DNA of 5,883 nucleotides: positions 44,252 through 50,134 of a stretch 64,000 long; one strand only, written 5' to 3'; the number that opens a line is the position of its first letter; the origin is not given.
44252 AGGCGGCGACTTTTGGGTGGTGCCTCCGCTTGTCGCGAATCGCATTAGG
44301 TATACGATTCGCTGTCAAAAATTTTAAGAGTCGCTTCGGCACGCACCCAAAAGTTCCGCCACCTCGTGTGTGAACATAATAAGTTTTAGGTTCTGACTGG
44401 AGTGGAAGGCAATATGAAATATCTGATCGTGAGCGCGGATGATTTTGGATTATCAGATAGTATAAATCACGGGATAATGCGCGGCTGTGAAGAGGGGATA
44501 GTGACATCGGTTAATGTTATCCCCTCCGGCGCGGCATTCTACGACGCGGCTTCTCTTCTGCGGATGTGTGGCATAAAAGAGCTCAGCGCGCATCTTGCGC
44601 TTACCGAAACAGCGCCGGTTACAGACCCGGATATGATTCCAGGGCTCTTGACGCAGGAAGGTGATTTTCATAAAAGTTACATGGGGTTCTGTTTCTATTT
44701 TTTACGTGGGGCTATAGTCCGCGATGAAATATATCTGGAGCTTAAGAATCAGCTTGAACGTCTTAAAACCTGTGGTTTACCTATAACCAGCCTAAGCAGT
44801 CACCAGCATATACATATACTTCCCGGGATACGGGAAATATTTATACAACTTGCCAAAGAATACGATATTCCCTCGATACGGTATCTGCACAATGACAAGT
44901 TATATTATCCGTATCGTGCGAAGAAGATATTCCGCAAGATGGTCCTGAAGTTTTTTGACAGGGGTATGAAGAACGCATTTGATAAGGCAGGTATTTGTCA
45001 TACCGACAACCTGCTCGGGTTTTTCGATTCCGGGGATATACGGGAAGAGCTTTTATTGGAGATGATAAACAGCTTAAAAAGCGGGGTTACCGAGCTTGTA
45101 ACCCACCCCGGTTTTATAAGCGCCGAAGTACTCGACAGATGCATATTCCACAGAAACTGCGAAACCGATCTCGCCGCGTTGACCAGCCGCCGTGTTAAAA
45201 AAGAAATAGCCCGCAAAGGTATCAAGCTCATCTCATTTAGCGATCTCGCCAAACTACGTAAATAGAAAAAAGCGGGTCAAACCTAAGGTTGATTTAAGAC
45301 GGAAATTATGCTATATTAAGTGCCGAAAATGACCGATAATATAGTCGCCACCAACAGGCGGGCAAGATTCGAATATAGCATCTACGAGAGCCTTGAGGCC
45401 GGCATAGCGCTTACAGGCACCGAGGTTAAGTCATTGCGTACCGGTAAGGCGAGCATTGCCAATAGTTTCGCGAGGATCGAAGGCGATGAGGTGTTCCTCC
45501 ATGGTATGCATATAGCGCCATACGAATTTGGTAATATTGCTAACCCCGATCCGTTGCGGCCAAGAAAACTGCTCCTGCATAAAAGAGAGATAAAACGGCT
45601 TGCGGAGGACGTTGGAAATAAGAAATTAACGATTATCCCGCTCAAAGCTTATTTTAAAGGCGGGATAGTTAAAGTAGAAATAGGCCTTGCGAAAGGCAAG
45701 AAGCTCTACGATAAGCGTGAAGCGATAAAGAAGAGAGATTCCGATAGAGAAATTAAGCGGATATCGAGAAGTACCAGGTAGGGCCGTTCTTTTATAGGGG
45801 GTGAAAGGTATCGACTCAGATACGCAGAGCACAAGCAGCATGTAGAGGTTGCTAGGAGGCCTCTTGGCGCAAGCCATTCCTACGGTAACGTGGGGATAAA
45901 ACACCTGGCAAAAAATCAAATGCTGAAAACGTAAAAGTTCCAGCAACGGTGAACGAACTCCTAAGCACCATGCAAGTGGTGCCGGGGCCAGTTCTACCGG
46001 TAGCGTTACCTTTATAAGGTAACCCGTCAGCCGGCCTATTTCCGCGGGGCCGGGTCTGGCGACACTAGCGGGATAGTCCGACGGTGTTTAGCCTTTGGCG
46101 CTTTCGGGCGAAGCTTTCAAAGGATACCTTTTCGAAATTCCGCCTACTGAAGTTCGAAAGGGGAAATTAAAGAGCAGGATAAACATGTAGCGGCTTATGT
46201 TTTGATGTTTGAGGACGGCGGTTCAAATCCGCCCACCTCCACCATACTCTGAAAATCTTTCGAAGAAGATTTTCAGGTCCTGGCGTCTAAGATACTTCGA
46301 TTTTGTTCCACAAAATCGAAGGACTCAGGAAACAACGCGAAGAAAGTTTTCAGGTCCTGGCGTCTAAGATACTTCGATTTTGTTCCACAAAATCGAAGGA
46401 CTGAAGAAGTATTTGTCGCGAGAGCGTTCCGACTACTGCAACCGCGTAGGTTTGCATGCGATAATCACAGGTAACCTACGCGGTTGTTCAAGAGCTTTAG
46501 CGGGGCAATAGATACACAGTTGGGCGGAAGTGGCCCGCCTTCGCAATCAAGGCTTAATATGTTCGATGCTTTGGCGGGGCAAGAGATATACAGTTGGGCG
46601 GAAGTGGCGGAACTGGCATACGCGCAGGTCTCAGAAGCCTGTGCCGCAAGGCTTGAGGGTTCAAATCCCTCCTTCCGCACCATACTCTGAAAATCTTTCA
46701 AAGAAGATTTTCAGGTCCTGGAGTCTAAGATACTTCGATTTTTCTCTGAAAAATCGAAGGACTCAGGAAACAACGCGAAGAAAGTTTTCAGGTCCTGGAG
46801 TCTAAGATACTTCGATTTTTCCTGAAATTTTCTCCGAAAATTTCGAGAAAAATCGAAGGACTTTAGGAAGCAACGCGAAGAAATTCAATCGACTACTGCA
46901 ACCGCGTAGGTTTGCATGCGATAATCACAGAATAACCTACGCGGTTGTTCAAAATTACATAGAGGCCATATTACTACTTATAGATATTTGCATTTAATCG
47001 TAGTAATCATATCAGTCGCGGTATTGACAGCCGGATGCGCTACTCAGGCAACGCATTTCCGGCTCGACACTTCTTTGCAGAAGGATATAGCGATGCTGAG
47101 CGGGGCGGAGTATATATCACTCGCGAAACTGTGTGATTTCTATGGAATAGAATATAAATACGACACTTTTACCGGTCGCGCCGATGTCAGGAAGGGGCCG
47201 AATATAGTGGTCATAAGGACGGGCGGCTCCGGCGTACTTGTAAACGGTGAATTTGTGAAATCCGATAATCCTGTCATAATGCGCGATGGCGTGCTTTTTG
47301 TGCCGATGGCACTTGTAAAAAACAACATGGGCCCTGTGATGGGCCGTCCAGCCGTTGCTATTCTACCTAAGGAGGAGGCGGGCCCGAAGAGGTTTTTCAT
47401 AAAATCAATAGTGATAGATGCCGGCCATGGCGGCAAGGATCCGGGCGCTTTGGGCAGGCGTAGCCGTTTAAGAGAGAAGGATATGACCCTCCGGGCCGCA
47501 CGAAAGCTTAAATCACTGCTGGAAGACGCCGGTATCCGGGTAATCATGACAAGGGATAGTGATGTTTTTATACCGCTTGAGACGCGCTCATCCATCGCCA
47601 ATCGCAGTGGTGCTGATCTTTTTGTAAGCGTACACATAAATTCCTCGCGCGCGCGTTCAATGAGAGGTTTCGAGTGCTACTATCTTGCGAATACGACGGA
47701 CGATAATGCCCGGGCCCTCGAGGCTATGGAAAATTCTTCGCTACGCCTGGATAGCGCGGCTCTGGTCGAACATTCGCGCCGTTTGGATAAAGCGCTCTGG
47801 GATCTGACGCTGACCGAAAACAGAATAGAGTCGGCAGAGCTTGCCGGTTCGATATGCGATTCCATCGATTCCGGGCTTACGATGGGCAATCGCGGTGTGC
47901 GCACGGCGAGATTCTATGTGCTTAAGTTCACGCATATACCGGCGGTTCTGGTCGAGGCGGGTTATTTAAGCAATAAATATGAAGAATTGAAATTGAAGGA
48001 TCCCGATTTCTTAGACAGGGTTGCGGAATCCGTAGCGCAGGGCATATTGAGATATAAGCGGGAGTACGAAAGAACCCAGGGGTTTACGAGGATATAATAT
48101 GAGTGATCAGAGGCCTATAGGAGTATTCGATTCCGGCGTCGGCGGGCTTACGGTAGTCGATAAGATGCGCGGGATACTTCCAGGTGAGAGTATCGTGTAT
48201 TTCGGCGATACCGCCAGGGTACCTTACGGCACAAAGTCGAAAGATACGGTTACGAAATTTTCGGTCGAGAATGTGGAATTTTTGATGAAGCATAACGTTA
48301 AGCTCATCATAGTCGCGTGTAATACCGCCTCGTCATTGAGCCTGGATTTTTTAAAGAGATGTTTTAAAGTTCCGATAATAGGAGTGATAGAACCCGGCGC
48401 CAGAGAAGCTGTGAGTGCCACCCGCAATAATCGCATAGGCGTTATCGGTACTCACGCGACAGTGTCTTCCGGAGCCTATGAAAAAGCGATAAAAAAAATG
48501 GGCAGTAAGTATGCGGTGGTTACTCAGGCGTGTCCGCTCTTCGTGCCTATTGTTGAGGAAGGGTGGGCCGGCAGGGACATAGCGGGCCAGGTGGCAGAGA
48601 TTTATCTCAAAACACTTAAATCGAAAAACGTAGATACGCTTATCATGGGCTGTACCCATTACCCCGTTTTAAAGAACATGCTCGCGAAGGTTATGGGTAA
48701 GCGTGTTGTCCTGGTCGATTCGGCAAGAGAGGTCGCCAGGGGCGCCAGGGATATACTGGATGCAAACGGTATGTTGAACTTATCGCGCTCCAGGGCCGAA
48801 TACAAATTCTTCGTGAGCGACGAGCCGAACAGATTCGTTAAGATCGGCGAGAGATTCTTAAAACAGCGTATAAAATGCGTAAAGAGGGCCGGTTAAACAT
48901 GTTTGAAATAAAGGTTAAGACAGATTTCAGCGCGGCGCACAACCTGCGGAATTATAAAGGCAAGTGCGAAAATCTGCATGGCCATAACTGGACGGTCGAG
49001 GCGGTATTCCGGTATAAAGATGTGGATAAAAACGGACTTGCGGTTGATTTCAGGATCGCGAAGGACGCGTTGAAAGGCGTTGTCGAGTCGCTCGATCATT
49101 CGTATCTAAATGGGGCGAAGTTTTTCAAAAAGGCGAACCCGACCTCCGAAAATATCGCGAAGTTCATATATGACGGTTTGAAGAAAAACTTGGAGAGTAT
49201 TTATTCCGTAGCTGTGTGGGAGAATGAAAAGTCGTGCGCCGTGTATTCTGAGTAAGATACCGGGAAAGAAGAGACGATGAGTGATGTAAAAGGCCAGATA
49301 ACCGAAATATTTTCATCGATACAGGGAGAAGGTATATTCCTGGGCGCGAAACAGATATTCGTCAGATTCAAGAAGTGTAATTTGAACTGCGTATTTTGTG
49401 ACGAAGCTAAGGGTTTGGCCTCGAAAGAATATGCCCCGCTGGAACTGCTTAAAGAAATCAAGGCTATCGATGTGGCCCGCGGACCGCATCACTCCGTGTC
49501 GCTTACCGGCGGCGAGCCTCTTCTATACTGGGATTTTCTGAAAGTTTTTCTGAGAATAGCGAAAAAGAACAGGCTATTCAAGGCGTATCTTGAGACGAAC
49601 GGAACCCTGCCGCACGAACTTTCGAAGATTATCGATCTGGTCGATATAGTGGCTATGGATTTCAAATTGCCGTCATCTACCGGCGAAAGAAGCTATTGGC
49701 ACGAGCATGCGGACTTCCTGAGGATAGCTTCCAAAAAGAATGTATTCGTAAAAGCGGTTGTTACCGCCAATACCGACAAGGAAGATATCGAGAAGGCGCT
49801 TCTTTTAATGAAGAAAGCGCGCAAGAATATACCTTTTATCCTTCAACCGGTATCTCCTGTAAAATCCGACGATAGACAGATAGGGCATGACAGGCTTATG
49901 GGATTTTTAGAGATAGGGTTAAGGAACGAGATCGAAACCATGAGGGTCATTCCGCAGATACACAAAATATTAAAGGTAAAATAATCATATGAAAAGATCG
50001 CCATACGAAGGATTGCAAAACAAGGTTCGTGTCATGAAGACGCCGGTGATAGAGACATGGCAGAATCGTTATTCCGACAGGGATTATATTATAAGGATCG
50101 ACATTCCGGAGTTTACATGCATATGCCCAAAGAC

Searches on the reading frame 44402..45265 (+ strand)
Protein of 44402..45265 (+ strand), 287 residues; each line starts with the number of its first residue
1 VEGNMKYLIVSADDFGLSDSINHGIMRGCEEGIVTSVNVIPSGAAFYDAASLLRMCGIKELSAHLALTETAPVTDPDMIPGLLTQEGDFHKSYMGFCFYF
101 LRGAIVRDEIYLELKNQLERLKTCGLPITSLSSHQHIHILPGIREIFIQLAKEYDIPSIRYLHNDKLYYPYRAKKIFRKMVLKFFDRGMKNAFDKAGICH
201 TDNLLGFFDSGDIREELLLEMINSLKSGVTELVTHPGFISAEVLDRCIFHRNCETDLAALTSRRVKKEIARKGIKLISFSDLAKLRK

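Call 61: search_protein_families(library=pfam, max_evalue=1e-8, proteins=[window:44402-45265:+])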
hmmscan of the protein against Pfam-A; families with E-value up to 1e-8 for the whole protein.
window:44402-45265:+ (287 aa): 1 family
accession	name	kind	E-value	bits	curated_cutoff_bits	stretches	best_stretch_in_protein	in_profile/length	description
PF04794.17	YdjC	-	2.6e-55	188.6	29.7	1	7-270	1-265/266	YdjC-like protein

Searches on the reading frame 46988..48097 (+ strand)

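Call 61: search_protein_families(library=pfam, max_evalue=1e-8, proteins=[window:46988-48097:+])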
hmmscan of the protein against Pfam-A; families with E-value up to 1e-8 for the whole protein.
window:46988-48097:+ (369 aa): 1 family
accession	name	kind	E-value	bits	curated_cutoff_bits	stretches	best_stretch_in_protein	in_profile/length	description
PF01520.23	Amidase_3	-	6e-54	183.1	27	1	141-354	1-173/174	N-acetylmuramoyl-L-alanine amidase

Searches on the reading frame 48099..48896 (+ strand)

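Call 61: search_protein_families(library=pfam, max_evalue=1e-8, proteins=[window:48099-48896:+])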
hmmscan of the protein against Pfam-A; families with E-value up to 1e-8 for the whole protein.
window:48099-48896:+ (265 aa): 1 family
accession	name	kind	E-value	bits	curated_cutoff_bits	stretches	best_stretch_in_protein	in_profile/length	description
PF01177.27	Asp_Glu_race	-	1.1e-22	81.4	31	1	23-211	20-206/211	Asp/Glu/Hydantoin racemase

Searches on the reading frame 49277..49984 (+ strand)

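Call 61: search_protein_families(library=pfam, max_evalue=1e-8, proteins=[window:49277-49984:+])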
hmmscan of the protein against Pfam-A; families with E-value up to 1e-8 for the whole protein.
window:49277-49984:+ (235 aa): 1 family
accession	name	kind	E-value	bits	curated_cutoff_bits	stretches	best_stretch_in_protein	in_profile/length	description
PF04055.27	Radical_SAM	-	2.6e-17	63.9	29.5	1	31-157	4-142/166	Radical SAM superfamily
